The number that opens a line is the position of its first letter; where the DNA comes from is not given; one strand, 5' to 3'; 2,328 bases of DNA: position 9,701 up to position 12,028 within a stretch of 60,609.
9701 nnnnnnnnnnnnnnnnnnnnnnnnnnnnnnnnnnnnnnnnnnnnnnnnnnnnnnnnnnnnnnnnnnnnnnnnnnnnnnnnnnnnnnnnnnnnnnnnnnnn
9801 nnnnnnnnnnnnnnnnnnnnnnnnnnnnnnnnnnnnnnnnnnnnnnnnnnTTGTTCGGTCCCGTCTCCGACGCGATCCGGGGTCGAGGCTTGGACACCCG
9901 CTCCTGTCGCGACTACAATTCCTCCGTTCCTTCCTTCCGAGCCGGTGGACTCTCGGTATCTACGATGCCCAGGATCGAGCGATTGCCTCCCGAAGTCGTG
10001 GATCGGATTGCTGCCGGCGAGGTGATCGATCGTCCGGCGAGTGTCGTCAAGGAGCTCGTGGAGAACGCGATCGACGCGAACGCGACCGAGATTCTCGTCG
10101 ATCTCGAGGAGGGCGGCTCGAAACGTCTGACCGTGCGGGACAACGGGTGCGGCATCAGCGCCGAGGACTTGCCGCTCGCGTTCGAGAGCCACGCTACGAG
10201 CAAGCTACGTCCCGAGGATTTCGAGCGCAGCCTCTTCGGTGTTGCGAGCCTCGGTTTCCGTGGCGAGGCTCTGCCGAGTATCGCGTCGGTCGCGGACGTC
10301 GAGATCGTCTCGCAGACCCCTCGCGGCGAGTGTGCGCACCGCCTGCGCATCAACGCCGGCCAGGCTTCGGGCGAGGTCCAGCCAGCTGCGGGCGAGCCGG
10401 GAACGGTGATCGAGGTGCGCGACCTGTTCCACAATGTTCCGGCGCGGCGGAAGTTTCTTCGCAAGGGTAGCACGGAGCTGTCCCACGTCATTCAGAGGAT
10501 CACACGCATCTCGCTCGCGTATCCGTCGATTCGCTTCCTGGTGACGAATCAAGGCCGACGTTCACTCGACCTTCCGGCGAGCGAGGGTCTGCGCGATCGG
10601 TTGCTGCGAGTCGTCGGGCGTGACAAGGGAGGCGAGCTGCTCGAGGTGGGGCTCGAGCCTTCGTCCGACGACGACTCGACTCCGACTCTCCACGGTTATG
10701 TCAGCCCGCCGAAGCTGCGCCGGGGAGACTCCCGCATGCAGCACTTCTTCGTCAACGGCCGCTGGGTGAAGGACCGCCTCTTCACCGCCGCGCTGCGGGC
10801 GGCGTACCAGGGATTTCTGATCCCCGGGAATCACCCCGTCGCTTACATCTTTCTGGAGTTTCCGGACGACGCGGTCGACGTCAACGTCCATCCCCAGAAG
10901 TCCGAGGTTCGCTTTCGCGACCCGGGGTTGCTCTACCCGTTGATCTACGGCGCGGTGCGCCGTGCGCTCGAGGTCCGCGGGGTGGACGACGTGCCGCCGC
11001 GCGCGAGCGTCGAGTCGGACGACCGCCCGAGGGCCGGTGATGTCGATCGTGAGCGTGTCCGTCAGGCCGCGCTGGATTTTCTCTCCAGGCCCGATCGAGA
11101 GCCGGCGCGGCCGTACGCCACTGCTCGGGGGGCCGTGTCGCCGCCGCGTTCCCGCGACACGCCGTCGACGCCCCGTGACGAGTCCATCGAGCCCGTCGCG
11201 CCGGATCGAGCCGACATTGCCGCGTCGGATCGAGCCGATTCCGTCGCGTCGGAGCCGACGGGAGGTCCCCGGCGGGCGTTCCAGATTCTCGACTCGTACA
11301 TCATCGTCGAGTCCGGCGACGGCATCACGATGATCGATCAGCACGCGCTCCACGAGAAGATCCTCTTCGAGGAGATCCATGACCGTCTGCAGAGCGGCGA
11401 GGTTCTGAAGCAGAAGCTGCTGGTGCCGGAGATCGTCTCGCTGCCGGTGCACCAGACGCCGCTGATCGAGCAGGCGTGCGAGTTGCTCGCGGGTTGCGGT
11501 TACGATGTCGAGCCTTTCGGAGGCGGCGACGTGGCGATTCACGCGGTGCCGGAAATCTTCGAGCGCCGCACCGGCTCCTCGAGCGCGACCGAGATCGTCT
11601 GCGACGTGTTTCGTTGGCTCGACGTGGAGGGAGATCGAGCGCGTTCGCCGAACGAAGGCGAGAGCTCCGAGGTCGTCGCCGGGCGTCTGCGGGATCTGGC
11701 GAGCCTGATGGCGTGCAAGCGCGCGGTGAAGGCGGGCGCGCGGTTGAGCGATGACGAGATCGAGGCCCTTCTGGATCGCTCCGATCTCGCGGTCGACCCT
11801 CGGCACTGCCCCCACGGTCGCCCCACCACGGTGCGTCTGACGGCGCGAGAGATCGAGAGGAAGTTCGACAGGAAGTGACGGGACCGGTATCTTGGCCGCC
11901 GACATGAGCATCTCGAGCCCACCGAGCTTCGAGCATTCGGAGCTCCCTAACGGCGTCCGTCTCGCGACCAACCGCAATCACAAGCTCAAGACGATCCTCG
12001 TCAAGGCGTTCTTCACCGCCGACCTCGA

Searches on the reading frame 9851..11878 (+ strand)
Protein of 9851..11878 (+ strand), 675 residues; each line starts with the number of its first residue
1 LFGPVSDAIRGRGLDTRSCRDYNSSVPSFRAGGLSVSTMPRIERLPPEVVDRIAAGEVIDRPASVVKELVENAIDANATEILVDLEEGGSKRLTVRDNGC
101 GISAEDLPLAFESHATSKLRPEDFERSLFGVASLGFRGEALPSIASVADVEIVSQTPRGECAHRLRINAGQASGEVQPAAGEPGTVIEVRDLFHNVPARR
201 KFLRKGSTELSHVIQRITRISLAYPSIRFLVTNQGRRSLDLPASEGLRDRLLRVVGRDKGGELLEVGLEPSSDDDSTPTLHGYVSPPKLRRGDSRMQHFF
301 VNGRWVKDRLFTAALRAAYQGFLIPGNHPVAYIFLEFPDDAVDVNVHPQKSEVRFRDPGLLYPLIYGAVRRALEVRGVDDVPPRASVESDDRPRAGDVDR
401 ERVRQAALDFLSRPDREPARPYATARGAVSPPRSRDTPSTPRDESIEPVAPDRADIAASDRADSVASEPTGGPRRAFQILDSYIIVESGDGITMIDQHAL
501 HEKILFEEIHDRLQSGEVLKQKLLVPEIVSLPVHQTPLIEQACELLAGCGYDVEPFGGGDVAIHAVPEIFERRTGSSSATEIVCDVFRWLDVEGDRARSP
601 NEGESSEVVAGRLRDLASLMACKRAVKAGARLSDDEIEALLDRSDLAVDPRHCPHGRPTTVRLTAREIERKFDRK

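Call 27: search_protein_families(library=pfam, proteins=[window:9851-11878:+], max_evalue=0.00001)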
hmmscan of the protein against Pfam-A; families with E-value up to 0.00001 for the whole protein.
window:9851-11878:+ (675 aa): 4 families
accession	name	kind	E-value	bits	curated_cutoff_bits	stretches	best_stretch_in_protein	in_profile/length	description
PF01119.25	DNA_mis_repair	-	2.7e-30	104.9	26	1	272-373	17-118/119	DNA mismatch repair protein, C-terminal domain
PF08676.16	MutL_C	-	7.6e-27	94.2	25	1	478-632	3-142/142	MutL C terminal dimerisation domain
PF02518.31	HATPase_c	-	3.7e-11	43.9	26.4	1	60-118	4-64/111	Histidine kinase-, DNA gyrase B-, and HSP90-like ATPase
PF13589.12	HATPase_c_3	-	6.2e-11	42.9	25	1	63-172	4-110/137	Histidine kinase-, DNA gyrase B-, and HSP90-like ATPase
